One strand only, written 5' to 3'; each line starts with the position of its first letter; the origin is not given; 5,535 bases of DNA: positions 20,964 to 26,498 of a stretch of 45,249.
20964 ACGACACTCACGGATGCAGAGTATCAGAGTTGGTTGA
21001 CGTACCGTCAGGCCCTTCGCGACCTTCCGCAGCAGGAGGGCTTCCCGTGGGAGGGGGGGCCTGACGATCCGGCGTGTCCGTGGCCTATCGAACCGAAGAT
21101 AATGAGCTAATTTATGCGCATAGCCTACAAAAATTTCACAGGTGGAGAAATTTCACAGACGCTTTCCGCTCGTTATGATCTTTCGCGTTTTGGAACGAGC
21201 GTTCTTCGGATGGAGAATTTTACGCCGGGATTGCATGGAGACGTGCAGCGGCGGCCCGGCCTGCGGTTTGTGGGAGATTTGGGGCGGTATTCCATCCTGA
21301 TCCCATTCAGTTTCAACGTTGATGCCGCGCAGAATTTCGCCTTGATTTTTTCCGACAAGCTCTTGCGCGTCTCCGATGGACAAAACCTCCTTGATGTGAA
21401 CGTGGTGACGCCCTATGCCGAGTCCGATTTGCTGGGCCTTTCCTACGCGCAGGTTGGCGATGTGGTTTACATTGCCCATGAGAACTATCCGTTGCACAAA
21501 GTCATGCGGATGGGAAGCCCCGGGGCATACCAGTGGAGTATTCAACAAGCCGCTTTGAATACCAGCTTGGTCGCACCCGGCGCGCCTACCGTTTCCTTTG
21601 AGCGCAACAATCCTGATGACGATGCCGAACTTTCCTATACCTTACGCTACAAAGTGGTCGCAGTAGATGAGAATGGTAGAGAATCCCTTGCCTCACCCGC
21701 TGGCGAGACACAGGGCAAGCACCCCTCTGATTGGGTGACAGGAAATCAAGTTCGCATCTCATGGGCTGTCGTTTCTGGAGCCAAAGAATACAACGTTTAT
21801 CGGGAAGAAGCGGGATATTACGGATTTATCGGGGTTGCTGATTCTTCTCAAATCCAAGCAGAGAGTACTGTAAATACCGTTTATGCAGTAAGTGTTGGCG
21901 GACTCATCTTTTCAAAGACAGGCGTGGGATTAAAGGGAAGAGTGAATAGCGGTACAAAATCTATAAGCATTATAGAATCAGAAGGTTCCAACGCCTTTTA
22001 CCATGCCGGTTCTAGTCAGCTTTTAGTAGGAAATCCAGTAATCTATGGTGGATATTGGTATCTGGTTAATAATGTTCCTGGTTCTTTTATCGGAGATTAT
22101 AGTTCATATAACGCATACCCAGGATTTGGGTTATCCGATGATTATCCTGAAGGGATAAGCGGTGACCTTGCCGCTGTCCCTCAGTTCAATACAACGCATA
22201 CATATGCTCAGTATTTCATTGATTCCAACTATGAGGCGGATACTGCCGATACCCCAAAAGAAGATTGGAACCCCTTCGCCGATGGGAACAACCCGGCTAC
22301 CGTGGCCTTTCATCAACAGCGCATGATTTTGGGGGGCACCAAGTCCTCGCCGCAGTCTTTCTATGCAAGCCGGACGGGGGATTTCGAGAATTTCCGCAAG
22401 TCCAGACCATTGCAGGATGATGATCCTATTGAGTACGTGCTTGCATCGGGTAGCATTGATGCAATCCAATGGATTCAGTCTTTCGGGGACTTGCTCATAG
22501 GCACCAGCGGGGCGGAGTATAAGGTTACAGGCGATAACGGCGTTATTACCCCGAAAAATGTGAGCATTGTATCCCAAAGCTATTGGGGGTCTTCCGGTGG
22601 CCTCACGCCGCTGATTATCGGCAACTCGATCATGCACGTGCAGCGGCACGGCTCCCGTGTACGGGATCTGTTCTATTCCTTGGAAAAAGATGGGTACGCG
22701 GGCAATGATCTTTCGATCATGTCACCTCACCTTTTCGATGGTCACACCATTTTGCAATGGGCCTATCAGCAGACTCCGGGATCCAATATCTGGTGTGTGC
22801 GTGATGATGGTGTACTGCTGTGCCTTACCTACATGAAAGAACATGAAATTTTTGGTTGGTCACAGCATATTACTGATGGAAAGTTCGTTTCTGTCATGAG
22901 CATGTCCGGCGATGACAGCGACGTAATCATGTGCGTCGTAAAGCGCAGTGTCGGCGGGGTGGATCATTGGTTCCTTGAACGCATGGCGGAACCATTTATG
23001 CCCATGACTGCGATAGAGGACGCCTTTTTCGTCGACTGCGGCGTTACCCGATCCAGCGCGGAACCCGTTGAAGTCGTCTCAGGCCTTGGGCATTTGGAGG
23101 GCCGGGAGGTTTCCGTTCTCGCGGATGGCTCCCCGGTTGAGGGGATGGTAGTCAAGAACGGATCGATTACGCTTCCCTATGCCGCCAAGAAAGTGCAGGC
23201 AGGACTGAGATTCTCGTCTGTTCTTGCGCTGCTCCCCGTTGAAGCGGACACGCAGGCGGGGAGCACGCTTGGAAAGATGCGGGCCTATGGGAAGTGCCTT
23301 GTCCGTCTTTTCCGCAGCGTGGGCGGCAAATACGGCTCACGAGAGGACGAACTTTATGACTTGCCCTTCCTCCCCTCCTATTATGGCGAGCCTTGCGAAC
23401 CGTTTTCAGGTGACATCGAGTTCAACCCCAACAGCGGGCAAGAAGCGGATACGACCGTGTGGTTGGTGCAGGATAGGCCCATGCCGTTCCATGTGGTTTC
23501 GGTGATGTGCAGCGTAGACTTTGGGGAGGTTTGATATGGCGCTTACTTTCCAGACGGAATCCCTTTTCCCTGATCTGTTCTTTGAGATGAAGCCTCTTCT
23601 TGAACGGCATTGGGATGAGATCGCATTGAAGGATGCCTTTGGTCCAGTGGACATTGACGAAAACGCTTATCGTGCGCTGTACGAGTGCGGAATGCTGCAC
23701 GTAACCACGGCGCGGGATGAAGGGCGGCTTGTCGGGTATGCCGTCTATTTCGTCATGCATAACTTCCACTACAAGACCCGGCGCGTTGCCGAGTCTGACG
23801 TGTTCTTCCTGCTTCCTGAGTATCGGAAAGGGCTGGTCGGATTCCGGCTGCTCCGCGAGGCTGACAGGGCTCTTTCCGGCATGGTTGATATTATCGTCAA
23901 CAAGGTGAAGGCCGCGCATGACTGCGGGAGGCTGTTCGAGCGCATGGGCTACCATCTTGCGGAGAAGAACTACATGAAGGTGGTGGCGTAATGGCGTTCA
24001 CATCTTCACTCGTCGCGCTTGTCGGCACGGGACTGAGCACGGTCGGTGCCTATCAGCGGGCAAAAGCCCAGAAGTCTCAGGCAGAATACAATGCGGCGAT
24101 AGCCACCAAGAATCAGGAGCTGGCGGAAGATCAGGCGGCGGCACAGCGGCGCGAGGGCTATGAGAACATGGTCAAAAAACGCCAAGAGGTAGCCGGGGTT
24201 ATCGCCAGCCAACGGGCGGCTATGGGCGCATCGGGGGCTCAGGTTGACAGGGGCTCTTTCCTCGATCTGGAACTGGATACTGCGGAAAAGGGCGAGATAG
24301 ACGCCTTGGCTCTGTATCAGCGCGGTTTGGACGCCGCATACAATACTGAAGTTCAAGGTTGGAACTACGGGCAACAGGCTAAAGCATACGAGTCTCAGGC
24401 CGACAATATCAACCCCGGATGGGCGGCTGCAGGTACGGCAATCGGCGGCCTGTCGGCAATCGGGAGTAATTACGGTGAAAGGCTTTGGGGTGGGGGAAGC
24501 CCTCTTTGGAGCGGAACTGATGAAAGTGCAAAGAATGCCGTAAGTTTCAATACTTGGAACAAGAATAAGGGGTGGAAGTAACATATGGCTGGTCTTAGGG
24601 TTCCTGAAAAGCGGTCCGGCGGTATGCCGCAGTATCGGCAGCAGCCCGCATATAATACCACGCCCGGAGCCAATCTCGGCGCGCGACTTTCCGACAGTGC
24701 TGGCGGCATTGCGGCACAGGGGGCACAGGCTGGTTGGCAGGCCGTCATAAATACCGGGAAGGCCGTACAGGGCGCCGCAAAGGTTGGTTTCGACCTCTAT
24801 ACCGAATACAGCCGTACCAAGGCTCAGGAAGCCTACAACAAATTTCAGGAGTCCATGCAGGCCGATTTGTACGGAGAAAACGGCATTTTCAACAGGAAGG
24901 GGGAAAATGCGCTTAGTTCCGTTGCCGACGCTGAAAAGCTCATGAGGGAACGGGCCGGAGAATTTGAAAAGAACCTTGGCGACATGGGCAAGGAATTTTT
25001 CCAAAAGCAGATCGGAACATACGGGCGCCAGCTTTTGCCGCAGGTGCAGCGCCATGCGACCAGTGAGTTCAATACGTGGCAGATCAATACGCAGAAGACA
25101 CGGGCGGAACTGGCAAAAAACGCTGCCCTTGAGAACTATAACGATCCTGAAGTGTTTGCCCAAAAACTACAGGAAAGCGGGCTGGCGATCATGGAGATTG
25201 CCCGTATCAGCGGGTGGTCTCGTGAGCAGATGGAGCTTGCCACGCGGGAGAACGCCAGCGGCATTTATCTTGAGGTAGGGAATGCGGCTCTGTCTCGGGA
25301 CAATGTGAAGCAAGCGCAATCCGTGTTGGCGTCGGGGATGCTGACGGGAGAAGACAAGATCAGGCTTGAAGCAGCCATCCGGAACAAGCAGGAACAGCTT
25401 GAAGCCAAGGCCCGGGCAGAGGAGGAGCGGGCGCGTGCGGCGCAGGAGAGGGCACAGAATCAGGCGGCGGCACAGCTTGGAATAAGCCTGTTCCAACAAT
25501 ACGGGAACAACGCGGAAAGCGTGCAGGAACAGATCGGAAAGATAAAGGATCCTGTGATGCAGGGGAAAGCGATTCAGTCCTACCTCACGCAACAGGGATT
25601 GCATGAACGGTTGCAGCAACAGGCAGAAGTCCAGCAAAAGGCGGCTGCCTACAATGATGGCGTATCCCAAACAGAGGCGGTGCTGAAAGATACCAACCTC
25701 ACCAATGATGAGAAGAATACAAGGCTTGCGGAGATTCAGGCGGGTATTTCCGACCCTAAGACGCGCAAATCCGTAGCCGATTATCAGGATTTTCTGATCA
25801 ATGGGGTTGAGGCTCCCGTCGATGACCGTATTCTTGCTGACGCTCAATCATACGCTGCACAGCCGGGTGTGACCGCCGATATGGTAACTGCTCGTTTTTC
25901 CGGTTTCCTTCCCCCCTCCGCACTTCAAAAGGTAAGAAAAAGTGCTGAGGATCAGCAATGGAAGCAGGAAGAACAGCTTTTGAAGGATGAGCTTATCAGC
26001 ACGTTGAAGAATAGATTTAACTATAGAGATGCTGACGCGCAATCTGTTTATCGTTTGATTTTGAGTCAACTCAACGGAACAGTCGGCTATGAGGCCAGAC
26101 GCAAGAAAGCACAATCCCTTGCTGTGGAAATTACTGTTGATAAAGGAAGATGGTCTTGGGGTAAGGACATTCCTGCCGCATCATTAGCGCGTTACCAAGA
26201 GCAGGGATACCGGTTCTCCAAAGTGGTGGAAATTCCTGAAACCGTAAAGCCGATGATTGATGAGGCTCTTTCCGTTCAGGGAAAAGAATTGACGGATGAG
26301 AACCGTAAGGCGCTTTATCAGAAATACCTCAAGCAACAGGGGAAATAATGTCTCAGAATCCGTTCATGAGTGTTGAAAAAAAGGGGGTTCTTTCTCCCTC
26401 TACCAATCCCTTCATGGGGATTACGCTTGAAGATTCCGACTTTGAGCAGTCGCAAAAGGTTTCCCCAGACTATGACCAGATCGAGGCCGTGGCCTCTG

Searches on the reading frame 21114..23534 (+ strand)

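Call 12: search_protein_families(library=phrogs, proteins=[window:21114-23534:+], max_evalue=0.001)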
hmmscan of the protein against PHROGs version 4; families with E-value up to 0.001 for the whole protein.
window:21114-23534:+ (806 aa): 5 families
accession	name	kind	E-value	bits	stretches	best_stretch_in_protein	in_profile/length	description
phrog_376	-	tail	6e-165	551.5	1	5-805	8-711/712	tail protein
phrog_15566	-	tail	4.9e-95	320.1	2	375-645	26-297/552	tail protein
phrog_30010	-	unknown function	1.5e-39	137.2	1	512-645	187-318/517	-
phrog_20269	-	unknown function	6.1e-23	82.4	1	7-134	9-144/374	-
phrog_457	-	tail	7.4e-17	62.2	1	397-624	357-580/793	tail protein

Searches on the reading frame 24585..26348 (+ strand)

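Call 12: search_protein_families(library=phrogs, proteins=[window:24585-26348:+], max_evalue=0.001)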
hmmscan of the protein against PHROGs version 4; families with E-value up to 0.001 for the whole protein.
window:24585-26348:+ (587 aa): 1 family
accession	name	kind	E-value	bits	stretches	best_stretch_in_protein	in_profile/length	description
phrog_1044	-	lysis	3.4e-15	56.3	1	46-248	16-224/900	endolysin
